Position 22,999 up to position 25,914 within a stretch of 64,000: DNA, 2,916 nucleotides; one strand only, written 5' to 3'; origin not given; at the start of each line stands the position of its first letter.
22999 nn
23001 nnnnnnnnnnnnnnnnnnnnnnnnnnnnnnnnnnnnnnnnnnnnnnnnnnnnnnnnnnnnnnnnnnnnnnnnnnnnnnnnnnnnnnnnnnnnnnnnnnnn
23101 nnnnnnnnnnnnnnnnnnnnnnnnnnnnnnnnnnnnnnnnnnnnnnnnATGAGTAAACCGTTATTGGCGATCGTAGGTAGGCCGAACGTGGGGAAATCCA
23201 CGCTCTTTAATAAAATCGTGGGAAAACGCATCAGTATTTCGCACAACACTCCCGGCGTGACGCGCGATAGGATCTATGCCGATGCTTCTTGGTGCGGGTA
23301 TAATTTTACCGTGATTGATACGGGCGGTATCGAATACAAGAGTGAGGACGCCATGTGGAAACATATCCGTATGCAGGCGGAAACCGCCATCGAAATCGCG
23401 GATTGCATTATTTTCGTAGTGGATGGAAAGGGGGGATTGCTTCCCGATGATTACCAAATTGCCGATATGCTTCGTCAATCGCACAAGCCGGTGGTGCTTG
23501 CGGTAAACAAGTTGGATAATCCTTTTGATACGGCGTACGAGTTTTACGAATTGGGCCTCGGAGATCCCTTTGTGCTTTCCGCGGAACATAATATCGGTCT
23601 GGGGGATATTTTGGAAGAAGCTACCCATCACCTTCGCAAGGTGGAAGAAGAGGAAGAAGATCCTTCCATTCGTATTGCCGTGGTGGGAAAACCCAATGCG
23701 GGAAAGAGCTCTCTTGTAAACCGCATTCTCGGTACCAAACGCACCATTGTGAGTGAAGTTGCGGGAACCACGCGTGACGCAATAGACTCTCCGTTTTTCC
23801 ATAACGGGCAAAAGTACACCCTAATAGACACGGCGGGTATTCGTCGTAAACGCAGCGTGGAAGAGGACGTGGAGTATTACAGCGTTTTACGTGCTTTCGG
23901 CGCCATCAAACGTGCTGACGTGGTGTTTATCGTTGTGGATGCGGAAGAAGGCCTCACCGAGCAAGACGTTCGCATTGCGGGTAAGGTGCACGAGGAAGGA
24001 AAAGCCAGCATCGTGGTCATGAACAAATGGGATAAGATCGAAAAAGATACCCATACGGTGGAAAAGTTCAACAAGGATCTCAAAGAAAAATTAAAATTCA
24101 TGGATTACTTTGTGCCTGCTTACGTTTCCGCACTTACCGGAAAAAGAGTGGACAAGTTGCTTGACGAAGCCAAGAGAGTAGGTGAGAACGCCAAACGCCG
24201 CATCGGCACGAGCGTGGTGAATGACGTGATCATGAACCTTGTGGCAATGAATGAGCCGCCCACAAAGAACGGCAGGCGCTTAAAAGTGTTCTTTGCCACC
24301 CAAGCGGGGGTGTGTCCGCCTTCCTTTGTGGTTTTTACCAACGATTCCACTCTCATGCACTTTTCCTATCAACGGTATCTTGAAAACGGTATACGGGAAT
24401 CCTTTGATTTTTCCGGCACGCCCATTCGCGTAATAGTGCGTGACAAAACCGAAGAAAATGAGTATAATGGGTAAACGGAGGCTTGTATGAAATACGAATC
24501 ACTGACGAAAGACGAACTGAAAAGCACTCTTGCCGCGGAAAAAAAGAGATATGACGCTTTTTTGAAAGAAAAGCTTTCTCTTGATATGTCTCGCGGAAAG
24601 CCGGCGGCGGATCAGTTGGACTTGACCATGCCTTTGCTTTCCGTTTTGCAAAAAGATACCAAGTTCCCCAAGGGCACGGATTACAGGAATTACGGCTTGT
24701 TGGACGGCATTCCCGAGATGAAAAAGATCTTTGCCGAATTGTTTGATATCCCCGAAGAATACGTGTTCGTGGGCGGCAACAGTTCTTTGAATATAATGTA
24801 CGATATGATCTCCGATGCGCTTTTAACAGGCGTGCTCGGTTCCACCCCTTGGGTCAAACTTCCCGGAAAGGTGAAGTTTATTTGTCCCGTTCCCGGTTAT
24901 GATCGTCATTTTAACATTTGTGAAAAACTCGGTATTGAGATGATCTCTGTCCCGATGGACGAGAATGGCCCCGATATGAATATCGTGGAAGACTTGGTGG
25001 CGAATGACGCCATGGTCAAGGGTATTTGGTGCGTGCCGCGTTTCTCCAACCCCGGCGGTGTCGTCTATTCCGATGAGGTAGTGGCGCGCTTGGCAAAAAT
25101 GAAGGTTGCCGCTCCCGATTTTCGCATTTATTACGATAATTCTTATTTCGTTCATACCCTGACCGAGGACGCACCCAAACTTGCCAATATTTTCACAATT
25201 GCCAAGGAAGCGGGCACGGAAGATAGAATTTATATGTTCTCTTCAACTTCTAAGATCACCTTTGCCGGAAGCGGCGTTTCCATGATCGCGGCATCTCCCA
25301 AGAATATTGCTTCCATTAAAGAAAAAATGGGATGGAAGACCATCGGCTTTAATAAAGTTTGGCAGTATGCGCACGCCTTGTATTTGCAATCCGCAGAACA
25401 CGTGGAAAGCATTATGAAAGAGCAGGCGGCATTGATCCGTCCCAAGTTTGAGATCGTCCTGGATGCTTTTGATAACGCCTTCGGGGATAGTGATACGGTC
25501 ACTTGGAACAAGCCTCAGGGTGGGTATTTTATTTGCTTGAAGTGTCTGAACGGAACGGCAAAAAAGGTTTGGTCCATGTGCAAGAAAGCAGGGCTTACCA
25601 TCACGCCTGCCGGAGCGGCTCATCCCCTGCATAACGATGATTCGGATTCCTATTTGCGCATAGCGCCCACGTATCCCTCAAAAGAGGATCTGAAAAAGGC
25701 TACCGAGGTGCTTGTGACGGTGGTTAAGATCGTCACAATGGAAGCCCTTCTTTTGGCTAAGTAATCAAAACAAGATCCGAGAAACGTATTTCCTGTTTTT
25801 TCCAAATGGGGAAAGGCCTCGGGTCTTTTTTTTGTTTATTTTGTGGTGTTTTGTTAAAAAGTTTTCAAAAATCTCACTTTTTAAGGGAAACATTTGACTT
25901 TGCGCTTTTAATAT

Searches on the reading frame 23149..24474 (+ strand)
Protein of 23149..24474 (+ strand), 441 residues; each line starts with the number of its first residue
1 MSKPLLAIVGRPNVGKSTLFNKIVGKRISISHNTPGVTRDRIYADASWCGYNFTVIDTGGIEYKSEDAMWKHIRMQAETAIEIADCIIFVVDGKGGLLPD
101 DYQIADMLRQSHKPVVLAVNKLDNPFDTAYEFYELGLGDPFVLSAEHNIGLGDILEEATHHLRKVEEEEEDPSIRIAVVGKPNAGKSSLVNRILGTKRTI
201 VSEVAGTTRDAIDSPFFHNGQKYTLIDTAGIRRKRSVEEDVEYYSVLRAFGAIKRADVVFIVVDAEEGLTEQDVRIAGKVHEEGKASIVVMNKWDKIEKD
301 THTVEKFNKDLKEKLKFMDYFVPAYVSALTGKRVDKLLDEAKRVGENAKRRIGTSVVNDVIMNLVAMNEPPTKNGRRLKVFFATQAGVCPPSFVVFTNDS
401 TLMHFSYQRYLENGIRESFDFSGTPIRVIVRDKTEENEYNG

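Call 73: search_protein_families(library=pfam, proteins=[window:23149-24474:+], max_evalue=0.0001)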
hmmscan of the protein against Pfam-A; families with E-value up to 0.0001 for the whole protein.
window:23149-24474:+ (441 aa): 11 families
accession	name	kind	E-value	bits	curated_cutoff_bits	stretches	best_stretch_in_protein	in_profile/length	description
PF01926.29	MMR_HSR1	-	1.5e-58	196.2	21.9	2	7-121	3-113/113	50S ribosome-binding GTPase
PF14714.11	KH_dom-like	-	1e-31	109.4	27.3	1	351-431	1-81/81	KH-domain-like of EngA bacterial GTPase enzymes, C-terminal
PF02421.24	FeoB_N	-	2.4e-29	102.3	27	2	175-338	2-153/156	Ferrous iron transport protein B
PF00009.33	GTP_EFTU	-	7e-23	81.6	26.5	2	174-341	4-182/188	Elongation factor Tu GTP binding domain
PF00350.29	Dynamin_N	-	2.4e-18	67.2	27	0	176-209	1-33/168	Dynamin family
PF04548.22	AIG1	-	4.1e-16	59.4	27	2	175-304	2-134/212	AIG1 family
PF03193.22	RsgA_GTPase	-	2.4e-09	37.7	30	0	162-232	97-169/174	RsgA GTPase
PF08477.19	Roc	-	2e-07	31.7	27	0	175-295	1-119/119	Ras of Complex, Roc, domain of DAPkinase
PF03266.21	NTPase_1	-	1.5e-05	25.4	23.9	0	7-74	3-70/168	NTPase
PF00025.27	Arf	-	3e-05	24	22.3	0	8-93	19-91/174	ADP-ribosylation factor family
PF00071.28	Ras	-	8.8e-05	22.6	21.6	0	176-341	2-156/162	Ras family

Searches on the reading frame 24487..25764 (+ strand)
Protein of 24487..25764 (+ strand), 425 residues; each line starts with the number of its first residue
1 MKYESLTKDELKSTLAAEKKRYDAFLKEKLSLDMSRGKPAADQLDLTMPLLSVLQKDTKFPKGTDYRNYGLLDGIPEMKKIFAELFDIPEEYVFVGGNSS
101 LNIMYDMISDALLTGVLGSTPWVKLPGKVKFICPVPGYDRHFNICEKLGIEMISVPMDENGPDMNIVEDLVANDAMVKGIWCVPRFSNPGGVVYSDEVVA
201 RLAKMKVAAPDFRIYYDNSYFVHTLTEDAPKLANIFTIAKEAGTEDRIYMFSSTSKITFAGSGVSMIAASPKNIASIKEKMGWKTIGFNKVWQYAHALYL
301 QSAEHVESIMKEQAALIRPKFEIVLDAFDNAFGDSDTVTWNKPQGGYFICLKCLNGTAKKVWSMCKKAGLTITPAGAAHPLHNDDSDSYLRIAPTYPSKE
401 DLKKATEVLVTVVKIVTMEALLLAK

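Call 73: search_protein_families(library=pfam, proteins=[window:24487-25764:+], max_evalue=0.0001)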
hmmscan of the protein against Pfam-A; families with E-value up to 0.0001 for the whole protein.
window:24487-25764:+ (425 aa): 2 families
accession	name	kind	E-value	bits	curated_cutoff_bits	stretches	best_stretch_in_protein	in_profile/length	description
PF12897.13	Asp_aminotransf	-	2.8e-148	494.7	27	1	6-421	1-417/421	Aspartate amino-transferase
PF00155.27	Aminotran_1_2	-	1.2e-12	48.2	19.7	1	45-408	17-360/361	Aminotransferase class I and II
